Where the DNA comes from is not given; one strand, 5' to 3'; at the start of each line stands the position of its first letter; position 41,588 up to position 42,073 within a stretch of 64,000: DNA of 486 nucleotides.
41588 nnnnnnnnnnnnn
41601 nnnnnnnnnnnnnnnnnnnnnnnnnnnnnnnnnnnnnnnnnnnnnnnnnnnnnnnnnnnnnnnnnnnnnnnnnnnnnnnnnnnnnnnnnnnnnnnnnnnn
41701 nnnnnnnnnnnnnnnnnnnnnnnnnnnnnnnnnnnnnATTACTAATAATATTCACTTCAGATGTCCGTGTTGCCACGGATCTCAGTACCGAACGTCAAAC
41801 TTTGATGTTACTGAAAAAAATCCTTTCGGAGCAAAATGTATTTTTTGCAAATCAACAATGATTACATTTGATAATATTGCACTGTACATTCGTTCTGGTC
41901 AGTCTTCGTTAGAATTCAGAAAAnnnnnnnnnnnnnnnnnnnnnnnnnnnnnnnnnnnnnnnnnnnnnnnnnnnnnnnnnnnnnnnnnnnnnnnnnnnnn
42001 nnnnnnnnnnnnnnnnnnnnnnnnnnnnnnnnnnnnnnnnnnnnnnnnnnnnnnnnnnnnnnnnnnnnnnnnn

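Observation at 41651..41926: Possible overlapping zinc-ribbon ORF downstream of csp with no clean start codon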

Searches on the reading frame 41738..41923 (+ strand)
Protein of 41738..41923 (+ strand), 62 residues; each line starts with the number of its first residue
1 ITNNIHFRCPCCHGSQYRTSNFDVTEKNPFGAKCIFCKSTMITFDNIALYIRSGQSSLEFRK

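Call 10: search_protein_families(library=ncbifam, proteins=[window:41738-41923:+], max_evalue=0.01)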
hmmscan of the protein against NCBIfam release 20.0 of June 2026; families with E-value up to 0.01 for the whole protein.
window:41738-41923:+ (62 aa): 1 family
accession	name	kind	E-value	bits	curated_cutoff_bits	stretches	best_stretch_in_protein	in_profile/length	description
NF047912.1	ECs_2282_CxxC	subfamily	0.0045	16.9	37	1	5-47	1-42/60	ECs_2282 family putative zinc-binding protein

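Call 11: search_protein_families(library=pfam, proteins=[window:41738-41923:+], max_evalue=0.01)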
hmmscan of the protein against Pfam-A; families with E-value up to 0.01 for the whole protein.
window:41738-41923:+ (62 aa): 1 family
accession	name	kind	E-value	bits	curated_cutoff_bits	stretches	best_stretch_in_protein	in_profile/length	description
PF23641.1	YmcF-like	-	4.2e-37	126.6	27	1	2-62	2-62/62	YmcF-like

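Call 16: find_homologous_proteins(query=window:41738-41923:+, max_evalue=0.001)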
Query window:41738-41923:+ (62 aa): 138 proteins with E <= 0.001 among 138 candidates; the best 120 are listed.
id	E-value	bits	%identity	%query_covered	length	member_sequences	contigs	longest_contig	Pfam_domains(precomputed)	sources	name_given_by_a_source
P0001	8.1e-36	138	95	100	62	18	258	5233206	PF23641.2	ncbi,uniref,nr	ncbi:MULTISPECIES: cold shock small protein YmcF [Citrobacter]|uniref:cold shock small protein YmcF 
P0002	1.6e-35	137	95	100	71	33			PF23641.2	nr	nr:cold-shock protein [Citrobacter youngae]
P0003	4.2e-34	132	92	100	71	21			PF23641.2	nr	nr:MAG TPA: Transcription initiation factor IIE, alpha FINGER, Transcription [Caudoviricetes sp.]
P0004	2.2e-33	130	89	100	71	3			PF23641.2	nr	nr:cold-shock protein [Citrobacter farmeri]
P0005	7.0e-31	122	84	100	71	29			PF23641.2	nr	nr:cold-shock protein [Citrobacter sp. Res13-Sevr-PEB04-36]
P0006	2.7e-30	120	98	85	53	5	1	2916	PF23641.2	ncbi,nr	ncbi:cold-shock protein, partial [Citrobacter freundii]|nr:cold-shock protein [Citrobacter freundii]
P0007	4.3e-30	120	82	100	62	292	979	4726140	PF23641.2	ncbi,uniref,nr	ncbi:TPA_asm: cold-shock protein [Salmonella enterica subsp. enterica serovar Montevideo]|uniref:Col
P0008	7.1e-30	119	82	100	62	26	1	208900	PF23641.2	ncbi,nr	ncbi:cold-shock protein [Salmonella enterica subsp. enterica serovar Lille]|nr:cold-shock protein [S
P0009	1.8e-29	118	79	100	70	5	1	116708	PF23641.2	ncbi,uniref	ncbi:cold-shock protein [Trabulsiella odontotermitis]|uniref:cold shock small protein YmcF n=1 Tax=T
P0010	4.7e-29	116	82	100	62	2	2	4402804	PF23641.2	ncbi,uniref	ncbi:cold shock small protein YmcF [Citrobacter sedlakii]|uniref:cold shock small protein YmcF n=1 T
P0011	6.1e-29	116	74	100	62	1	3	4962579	PF23641.2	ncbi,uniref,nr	ncbi:cold shock small protein YmcF [Yokenella regensburgei]|uniref:cold shock small protein YmcF n=1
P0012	2.6e-28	114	79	100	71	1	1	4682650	PF23641.2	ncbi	ncbi:cold-shock protein [Salmonella enterica]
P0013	2.7e-28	114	73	100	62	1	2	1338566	PF23641.2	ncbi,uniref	ncbi:cold shock small protein YmcF [Yokenella regensburgei]|uniref:cold shock small protein YmcF n=1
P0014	3.8e-28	113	79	100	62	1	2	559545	PF23641.2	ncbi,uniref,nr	ncbi:cold-shock protein [Klebsiella sp. NPDC088457]|uniref:cold shock small protein YmcF n=1 Tax=Rao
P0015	4.7e-28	113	74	100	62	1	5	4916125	PF23641.2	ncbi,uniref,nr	ncbi:cold shock small protein YmcF [Yokenella regensburgei]|uniref:cold shock small protein YmcF n=1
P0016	4.9e-28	113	81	100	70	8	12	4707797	PF23641.2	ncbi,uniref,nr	ncbi:cold shock small protein YmcF [Citrobacter koseri]|uniref:cold shock small protein YmcF n=1 Tax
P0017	1.9e-27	111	77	100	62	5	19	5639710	PF23641.2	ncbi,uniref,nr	ncbi:cold shock small protein YmcF [Raoultella planticola]|uniref:Cold-shock protein n=1 Tax=Raoulte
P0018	3.5e-27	110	82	90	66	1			PF23641.2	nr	nr:cold-shock protein [Citrobacter sp. NCU1]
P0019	8.9e-27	109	74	100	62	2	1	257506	PF23641.2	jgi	jgi:hypothetical protein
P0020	1.2e-26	109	73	100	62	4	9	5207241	PF23641.2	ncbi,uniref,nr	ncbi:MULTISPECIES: cold shock small protein YmcF [Enterobacteriaceae]|uniref:cold shock small protei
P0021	2.0e-26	108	74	100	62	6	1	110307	PF23641.2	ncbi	ncbi:TPA: cold-shock protein [Raoultella ornithinolytica]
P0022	2.1e-26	108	74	100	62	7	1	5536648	PF23641.2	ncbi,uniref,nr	ncbi:cold shock small protein YmcF [Kosakonia oryzae]|uniref:cold shock small protein YmcF n=1 Tax=K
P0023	2.5e-26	108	74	100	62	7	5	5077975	PF23641.2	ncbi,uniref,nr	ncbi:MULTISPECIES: cold shock small protein YmcF [Kosakonia]|uniref:cold shock small protein YmcF n=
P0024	4.1e-26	107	73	100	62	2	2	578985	PF23641.2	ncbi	ncbi:cold-shock protein [Escherichia coli]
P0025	4.4e-26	107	73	100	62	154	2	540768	PF23641.2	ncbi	ncbi:cold-shock protein [Escherichia coli]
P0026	4.9e-26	107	73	100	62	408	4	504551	PF23641.2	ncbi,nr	ncbi:cold-shock protein [Escherichia coli]|nr:cold-shock protein [Escherichia coli] HBA9566436.1 col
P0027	8.1e-26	106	74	100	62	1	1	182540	PF23641.2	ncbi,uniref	ncbi:cold shock small protein YmcF [Intestinirhabdus alba]|uniref:cold shock small protein YmcF n=1 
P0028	8.7e-26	106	73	100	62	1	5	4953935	PF23641.2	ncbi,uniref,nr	ncbi:cold shock small protein YmcF [Kosakonia pseudosacchari]|uniref:Cold-shock protein n=1 Tax=Kosa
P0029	9.9e-26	106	71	100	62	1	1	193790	PF23641.2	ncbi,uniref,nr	ncbi:cold-shock protein [Enterobacter sp. Bisph1]|uniref:cold shock small protein YmcF n=1 Tax=Enter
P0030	1.1e-25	106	73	100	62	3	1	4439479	PF23641.2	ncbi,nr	ncbi:cold-shock protein [Kosakonia sp. H02]|nr:cold-shock protein [Kosakonia sp. H02]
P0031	1.2e-25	106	74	100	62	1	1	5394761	PF23641.2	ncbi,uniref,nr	ncbi:cold-shock protein [Klebsiella oxytoca]|uniref:Cold-shock protein n=1 Tax=Klebsiella oxytoca Ta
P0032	2.5e-25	105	72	98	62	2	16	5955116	PF23641.2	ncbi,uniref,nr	ncbi:hypothetical protein EDF75_2448 [Raoultella sp. BIGb0149]|uniref:cold shock small protein YmcF 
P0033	2.5e-25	105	72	98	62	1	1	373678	PF23641.2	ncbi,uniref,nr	ncbi:cold-shock protein [Enterobacter sp. 10-1]|uniref:cold shock small protein YmcF n=1 Tax=Raoulte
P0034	3.0e-25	104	81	85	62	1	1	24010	PF23641.2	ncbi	ncbi:cold-shock protein [Raoultella terrigena]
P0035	3.0e-25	104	72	98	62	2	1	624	PF23641.2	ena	-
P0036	4.5e-25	104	71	100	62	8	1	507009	PF23641.2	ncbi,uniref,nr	ncbi:cold shock small protein YmcF [Klebsiella pasteurii]|uniref:cold shock small protein YmcF n=1 T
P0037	5.5e-25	104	73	100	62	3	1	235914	PF23641.2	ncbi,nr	ncbi:TPA: cold-shock protein [Escherichia coli]|nr:cold-shock protein [Escherichia coli]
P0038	6.9e-25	103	74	100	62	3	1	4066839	PF23641.2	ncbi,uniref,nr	ncbi:cold shock small protein YmcF [Siccibacter colletis]|uniref:Cold-shock protein n=1 Tax=Siccibac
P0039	7.5e-25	103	75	95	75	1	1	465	PF23641.2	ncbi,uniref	ncbi:hypothetical protein, partial [Escherichia coli]|uniref:cold shock small protein YmcF n=1 Tax=E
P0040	7.8e-25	103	71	100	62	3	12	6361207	PF23641.2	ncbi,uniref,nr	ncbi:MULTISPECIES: cold shock small protein YmcF [Klebsiella]|uniref:Cold-shock protein n=1 Tax=Kleb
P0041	8.1e-25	103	73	100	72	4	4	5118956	PF23641.2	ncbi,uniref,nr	ncbi:cold-shock protein [Kosakonia oryzendophytica]|uniref:cold shock small protein YmcF n=1 Tax=Kos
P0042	1.9e-24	102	71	100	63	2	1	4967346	PF23641.2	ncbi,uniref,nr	ncbi:cold-shock protein [Kosakonia sacchari]|uniref:Cold-shock protein n=1 Tax=Kosakonia sacchari Ta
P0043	2.0e-24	102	100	77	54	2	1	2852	PF23641.2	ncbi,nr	ncbi:cold-shock protein [Citrobacter freundii]|nr:cold-shock protein [Citrobacter freundii]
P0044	2.2e-24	102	71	100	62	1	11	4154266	PF23641.2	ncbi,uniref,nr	ncbi:cold-shock protein [Siccibacter turicensis]|uniref:Cold-shock protein n=1 Tax=Siccibacter turic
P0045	2.6e-24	101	80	82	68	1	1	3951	PF23641.2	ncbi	ncbi:cold-shock protein [Escherichia coli]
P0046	2.8e-24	101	76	94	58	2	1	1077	PF23641.2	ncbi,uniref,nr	ncbi:cold-shock protein [Klebsiella michiganensis]|uniref:Cold-shock protein n=1 Tax=Klebsiella mich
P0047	3.6e-24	101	69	100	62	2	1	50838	PF23641.2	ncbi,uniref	ncbi:MAG: cold-shock protein [Scandinavium sp.]|uniref:cold shock small protein YmcF n=1 Tax=Scandin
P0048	5.5e-24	100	76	87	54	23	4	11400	PF23641.2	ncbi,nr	ncbi:TPA: cold-shock protein, partial [Escherichia coli]|nr:cold-shock protein [Escherichia coli] HD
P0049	7.9e-24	100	67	98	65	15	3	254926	PF23641.2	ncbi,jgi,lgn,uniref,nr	ncbi:cold-shock protein [Enterobacter asburiae]|uniref:cold shock small protein YmcF n=1 Tax=unclass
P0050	1.7e-23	99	68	100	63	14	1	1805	PF23641.2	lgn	-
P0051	2.9e-23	98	83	77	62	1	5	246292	PF23641.2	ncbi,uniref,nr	ncbi:cold shock small protein YmcF [Escherichia coli]|uniref:cold shock small protein YmcF n=1 Tax=E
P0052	2.9e-23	98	68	100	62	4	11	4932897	PF23641.2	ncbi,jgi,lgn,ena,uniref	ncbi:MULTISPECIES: cold-shock protein [Leclercia]|uniref:cold shock small protein YmcF n=1 Tax=Lecle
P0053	3.1e-23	98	70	100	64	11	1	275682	PF23641.2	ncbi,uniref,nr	ncbi:cold shock small protein YmcF [Scandinavium manionii]|uniref:cold shock small protein YmcF n=1 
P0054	5.2e-23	97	66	100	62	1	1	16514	PF23641.2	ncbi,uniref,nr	ncbi:cold-shock protein [Shimwellia pseudoproteus]|uniref:cold shock small protein YmcF n=1 Tax=Shim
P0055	5.4e-23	97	68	95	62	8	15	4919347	PF23641.2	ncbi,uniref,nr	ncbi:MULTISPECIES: cold shock small protein YmcF [Enterobacteriaceae]|uniref:Cold-shock protein n=1 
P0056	5.7e-23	97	85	76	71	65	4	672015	PF23641.2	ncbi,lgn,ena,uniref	ncbi:cold-shock protein [Klebsiella aerogenes]|uniref:cold shock small protein YmcF n=1 Tax=Klebsiel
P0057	6.7e-23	97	82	82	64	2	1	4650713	PF23641.2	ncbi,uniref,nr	ncbi:cold-shock protein [Trabulsiella odontotermitis]|uniref:cold shock small protein YmcF n=1 Tax=T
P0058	6.8e-23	97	73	89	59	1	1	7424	PF23641.2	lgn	-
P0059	7.7e-23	97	65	100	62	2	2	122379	PF23641.2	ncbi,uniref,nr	ncbi:cold-shock protein [Pluralibacter gergoviae]|uniref:cold shock small protein YmcF n=1 Tax=Plura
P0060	8.0e-23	97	83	74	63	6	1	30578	PF23641.2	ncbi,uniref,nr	ncbi:cold shock small protein YmcF [Atlantibacter hermannii]|uniref:cold shock small protein YmcF n=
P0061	8.5e-23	97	69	100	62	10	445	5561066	PF23641.2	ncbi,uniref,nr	ncbi:TPA: cold-shock protein [Citrobacter braakii]|uniref:Cold-shock protein n=1 Tax=Citrobacter bra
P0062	1.0e-22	96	64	98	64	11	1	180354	PF23641.2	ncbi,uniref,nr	ncbi:cold-shock protein [Pseudescherichia sp.]|uniref:cold shock small protein YmcF n=1 Tax=Pseudesc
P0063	1.5e-22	96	83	77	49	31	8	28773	PF23641.2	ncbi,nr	ncbi:cold-shock protein, partial [Escherichia coli]|nr:cold-shock protein [Escherichia coli] HAW3265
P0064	2.7e-22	95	65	100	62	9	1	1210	PF23641.2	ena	-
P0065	3.0e-22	95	69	95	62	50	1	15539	PF23641.2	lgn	-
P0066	4.4e-22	94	73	90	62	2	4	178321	PF23641.2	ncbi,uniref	ncbi:cold-shock protein [Atlantibacter sp.]|uniref:cold shock small protein YmcF n=1 Tax=Atlantibact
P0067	4.5e-22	94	78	87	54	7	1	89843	PF23641.2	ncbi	ncbi:TPA: cold-shock protein, partial [Klebsiella oxytoca]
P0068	4.8e-22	94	80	79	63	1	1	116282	PF23641.2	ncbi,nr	ncbi:cold-shock protein [Klebsiella pneumoniae]|nr:cold-shock protein [Klebsiella pneumoniae]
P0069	5.8e-22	94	70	100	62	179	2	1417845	PF23641.2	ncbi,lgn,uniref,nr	ncbi:TPA: cold-shock protein [Enterobacter hormaechei subsp. steigerwaltii]|uniref:cold shock small 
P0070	7.5e-22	94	68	100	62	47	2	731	PF23641.2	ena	-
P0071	8.3e-22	94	69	98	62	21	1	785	PF23641.2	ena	-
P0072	8.4e-22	93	81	77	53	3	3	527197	PF23641.2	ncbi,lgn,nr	ncbi:cold-shock protein [uncultured Enterobacter sp.]|nr:cold-shock protein [uncultured Enterobacter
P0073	8.4e-22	93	83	76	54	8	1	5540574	PF23641.2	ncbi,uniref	ncbi:cold shock small protein YmcF, partial [Klebsiella variicola]|uniref:cold shock small protein Y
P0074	1.4e-21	93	66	100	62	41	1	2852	PF23641.2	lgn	-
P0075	1.5e-21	93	68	97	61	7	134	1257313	PF23641.2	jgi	jgi:excinuclease UvrABC ATPase subunit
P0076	2.0e-21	92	76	81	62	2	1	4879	PF23641.2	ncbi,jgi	-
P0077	2.1e-21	92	81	77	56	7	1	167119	PF23641.2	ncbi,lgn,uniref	ncbi:cold-shock protein [Enterobacter cloacae]|uniref:cold shock small protein YmcF n=1 Tax=Enteroba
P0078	2.3e-21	92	68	100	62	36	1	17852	PF23641.2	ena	-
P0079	2.6e-21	92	81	77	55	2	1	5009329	PF23641.2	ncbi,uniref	ncbi:cold-shock protein [Citrobacter braakii]|uniref:cold shock small protein YmcF n=1 Tax=Citrobact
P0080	2.7e-21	92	64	90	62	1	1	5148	PF23641.2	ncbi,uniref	ncbi:cold-shock protein [uncultured Pluralibacter sp.]|uniref:cold shock small protein YmcF n=1 Tax=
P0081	2.7e-21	92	66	95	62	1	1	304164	PF23641.2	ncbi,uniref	ncbi:cold-shock protein [Atlantibacter sp. RC6]|uniref:cold shock small protein YmcF n=1 Tax=Atlanti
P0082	2.8e-21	92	75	84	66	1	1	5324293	PF23641.2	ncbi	ncbi:cold-shock protein [Klebsiella pneumoniae]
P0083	3.0e-21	92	65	100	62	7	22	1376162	PF23641.2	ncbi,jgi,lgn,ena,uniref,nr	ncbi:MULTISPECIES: cold shock small protein YmcF [Leclercia]|jgi:hypothetical protein|uniref:cold sh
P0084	3.2e-21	92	66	95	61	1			PF23641.2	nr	nr:cold-shock protein [Atlantibacter sp. RC6]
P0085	4.0e-21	91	70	100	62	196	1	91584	PF23641.2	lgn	-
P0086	4.0e-21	91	64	95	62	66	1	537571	PF23641.2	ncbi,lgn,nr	ncbi:cold-shock protein [Klebsiella quasipneumoniae]|nr:cold-shock protein [Klebsiella quasipneumoni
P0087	4.2e-21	91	79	76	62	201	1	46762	PF23641.2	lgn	-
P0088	4.9e-21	91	65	100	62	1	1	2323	PF23641.2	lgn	-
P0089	5.6e-21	91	81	76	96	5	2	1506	PF23641.2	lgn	-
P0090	6.5e-21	91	74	85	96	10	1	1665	PF23641.2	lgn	-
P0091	9.0e-21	90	79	76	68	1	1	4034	PF23641.2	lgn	-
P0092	1.0e-20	90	65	100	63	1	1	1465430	PF23641.2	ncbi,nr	ncbi:cold-shock protein [Escherichia coli]|nr:cold-shock protein [Escherichia coli]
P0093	1.2e-20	90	89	74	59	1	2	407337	PF23641.2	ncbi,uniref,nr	ncbi:cold-shock protein [Enterobacter asburiae]|uniref:cold shock small protein YmcF n=1 Tax=unclass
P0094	1.6e-20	89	73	84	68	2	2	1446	PF23641.2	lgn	-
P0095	2.9e-20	89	73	84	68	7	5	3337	PF23641.2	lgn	-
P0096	4.7e-20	88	67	92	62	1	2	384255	PF23641.2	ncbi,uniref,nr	ncbi:cold-shock protein [Atlantibacter hermannii]|uniref:cold shock small protein YmcF n=1 Tax=Atlan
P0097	7.9e-20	87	76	74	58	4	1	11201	PF23641.2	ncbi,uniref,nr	ncbi:cold-shock protein [uncultured Kluyvera sp.]|uniref:cold shock small protein YmcF n=1 Tax=uncul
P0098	8.9e-20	87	82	71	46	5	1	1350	PF23641.2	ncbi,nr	ncbi:hypothetical protein ML319_24685 [Escherichia coli]|nr:hypothetical protein [Escherichia coli] 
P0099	9.4e-20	87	86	71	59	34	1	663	PF23641.2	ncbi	ncbi:cold shock small protein YmcF, partial [Aeromonas hydrophila]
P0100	2.0e-19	86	80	74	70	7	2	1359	PF23641.2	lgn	-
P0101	2.8e-19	86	73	77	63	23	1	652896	PF23641.2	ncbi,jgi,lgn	ncbi:MAG TPA: cold-shock protein [Lelliottia sp.]|jgi:hypothetical protein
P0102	5.4e-19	85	70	81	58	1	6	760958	PF23641.2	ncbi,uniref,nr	ncbi:cold-shock protein [Kluyvera intermedia]|uniref:cold shock small protein YmcF n=1 Tax=Kluyvera 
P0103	5.7e-19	85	66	94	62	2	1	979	PF23641.2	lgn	-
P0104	6.1e-19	85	70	90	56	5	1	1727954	PF23641.2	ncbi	ncbi:cold-shock protein [Enterobacter hormaechei]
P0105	7.2e-19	84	82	73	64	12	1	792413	PF23641.2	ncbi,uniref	ncbi:cold-shock protein [Enterobacter ludwigii]|uniref:cold shock small protein YmcF n=1 Tax=Enterob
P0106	8.2e-19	84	87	63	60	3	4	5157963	PF23641.2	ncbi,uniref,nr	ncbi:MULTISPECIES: cold-shock protein [Kluyvera]|uniref:Cold-shock protein n=1 Tax=Kluyvera genomosp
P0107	9.1e-19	84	81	68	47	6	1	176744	PF23641.2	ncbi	ncbi:TPA: cold-shock protein [Escherichia coli]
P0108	2.2e-18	83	68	81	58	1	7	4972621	PF23641.2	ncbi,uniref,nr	ncbi:TPA: hypothetical protein ACJI8J_001629 [Kluyvera georgiana]|uniref:cold shock small protein Ym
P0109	2.6e-18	83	67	89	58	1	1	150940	PF23641.2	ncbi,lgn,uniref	ncbi:MAG: hypothetical protein ACK5JN_03200 [Kluyvera sp.]|uniref:cold shock small protein YmcF n=1 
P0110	2.7e-18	82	63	100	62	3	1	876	PF23641.2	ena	-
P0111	1.8e-17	80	83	66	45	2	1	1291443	PF23641.2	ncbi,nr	ncbi:hypothetical protein [Enterobacter sp. UNJFSC 003]|nr:hypothetical protein [Serratia liquefacie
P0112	1.9e-17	80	85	63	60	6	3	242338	PF23641.2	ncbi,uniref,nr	ncbi:hypothetical protein C8256_23620 [Kluyvera genomosp. 2]|uniref:Cold-shock protein n=1 Tax=Kluyv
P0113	2.4e-17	79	85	63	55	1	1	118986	PF23641.2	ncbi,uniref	ncbi:MAG: hypothetical protein ACRCZ6_00620 [Kluyvera sp.]|uniref:cold shock small protein YmcF n=1 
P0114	5.1e-17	78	54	95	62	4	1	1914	PF23641.2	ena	-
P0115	2.1e-16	77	78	73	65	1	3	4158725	PF23641.2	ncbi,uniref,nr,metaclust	ncbi:hypothetical protein [Shimwellia blattae]|uniref:cold shock small protein YmcF n=1 Tax=Shimwell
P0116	4.4e-16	75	80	66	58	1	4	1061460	PF23641.2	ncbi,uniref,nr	ncbi:cold-shock protein [Citrobacter amalonaticus]|uniref:Cold-shock protein n=1 Tax=Citrobacter ama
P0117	6.3e-16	75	82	71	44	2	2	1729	PF23641.2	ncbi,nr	ncbi:TPA: cold-shock protein, partial [Salmonella enterica]|nr:cold-shock protein [Salmonella enteri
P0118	1.6e-15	74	72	76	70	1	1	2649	PF23641.2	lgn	-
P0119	2.0e-15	73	80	65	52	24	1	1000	PF23641.2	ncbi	ncbi:cold-shock protein, partial [Klebsiella pneumoniae]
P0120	2.5e-15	73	83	65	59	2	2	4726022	PF23641.2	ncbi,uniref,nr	ncbi:cold shock small protein YmcF [Kluyvera intermedia]|uniref:cold shock small protein YmcF n=1 Ta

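Call 20: find_related_loci(query=A1, collection=genome_contigs, flank=3000)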
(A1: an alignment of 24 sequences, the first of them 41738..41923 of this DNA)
Query A1 (62 aa) in genome_contigs; peptide patterns used: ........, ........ (x = any residue, [..] = any of these).
214 stretches matched a pattern; 191 encode a relative of the query (tblastn E <= 1e-3); the best 80 are kept; 80 distinct loci.
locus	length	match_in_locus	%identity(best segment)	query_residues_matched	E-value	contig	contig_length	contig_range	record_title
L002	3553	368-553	100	1-62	7e-40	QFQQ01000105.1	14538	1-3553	MAG: Citrobacter freundii isolate S2_003_000_R2_13 S2_003_000_R2_scaffold_3108, whole genome shotgun sequence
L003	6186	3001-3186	94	1-62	5e-38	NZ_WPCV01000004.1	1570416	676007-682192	Citrobacter sp. On2M On2M_4, whole genome shotgun sequence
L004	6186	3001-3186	89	1-62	5e-36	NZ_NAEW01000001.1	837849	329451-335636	Citrobacter braakii strain ATCC 51113 CbraakiiATCC_L001_NODE_1_length_837849__22.4616, whole genome shotgun sequence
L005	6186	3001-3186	85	1-62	2e-35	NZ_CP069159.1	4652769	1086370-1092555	Citrobacter sp. R56 chromosome, complete genome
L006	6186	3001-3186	89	1-62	8e-36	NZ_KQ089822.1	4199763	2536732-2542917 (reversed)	Citrobacter sp. MGH106 aetzL-supercont1.1, whole genome shotgun sequence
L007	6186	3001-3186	87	1-62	4e-35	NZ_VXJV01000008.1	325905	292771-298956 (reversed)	Salmonella enterica subsp. diarizonae strain CCUG 30040T contig_0000008, whole genome shotgun sequence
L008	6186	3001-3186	87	1-62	1e-35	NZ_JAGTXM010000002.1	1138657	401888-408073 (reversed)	Citrobacter amalonaticus strain ku-bf3 scaffold_1, whole genome shotgun sequence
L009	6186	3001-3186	85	1-62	5e-35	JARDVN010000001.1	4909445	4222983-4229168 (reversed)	Citrobacter amalonaticus strain AUH_CA_2023_1 contig_2, whole genome shotgun sequence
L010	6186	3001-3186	84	1-62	1e-34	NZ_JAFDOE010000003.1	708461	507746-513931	Citrobacter sp. FP75 contig3, whole genome shotgun sequence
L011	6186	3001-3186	84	1-62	2e-34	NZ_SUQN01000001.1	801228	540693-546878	Citrobacter gillenii strain UMG736 UMG736_1, whole genome shotgun sequence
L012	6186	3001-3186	84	1-62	2e-34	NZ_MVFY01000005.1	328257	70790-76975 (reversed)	Citrobacter portucalensis strain A60 A60_S7_L001_NODE_5_length_328257_cov_19.6372, whole genome shotgun sequence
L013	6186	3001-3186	84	1-62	2e-34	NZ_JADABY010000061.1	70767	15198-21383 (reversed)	Citrobacter sp. Res13-Sevr-PEB04-36 seq_tig61, whole genome shotgun sequence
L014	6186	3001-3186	84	1-62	7e-33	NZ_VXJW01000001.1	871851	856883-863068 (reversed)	Salmonella enterica subsp. arizonae strain CCUG 6322T contig_0000001, whole genome shotgun sequence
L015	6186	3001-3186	79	1-62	5e-33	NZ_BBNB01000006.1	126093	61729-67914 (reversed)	Citrobacter sedlakii NBRC 105722, whole genome shotgun sequence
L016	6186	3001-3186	79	1-62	5e-33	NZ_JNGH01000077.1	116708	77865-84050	Trabulsiella odontotermitis strain 01 SAMPLE01_CONTIG_95, whole genome shotgun sequence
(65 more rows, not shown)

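Call 21: find_related_loci(query=A1, collection=viral_contigs, flank=3000)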
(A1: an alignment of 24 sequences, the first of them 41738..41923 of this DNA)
Query A1 (62 aa) in viral_contigs; peptide patterns used: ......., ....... (x = any residue, [..] = any of these).
214 stretches matched a pattern; 182 encode a relative of the query (tblastn E <= 1e-3); the best 80 are kept; 80 distinct loci.
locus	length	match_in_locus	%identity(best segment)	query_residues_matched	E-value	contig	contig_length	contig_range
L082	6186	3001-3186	100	1-62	6e-40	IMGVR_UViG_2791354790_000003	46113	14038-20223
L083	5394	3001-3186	100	1-62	6e-40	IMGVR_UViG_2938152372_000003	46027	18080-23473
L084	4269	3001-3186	100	1-62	6e-40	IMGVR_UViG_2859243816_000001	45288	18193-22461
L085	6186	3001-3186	100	1-62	6e-40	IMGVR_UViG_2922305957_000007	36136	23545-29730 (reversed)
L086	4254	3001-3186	97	1-62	5e-39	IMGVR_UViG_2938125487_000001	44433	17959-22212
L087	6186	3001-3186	97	1-62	2e-39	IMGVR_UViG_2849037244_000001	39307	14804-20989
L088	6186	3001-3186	97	1-62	5e-39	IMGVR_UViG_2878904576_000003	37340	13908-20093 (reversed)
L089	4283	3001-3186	97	1-62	5e-39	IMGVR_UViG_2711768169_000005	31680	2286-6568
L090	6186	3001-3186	98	1-62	2e-39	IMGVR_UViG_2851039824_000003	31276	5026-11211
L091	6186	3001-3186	95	1-62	1e-38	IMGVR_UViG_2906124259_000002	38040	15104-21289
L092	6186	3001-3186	95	1-62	2e-38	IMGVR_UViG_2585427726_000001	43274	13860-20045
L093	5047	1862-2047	94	1-62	1e-37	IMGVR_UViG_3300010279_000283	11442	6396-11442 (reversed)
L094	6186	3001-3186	92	1-62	3e-37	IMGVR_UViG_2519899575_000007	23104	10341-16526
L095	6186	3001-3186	92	1-62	3e-37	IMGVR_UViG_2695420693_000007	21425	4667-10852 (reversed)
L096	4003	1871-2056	92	1-62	3e-37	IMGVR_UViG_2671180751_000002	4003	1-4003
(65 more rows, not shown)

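Call 29: search_protein_families(library=phrogs, proteins=[window:41738-41923:+], max_evalue=0.001)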
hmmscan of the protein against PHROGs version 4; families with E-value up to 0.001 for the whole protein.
window:41738-41923:+ (62 aa): 0 families
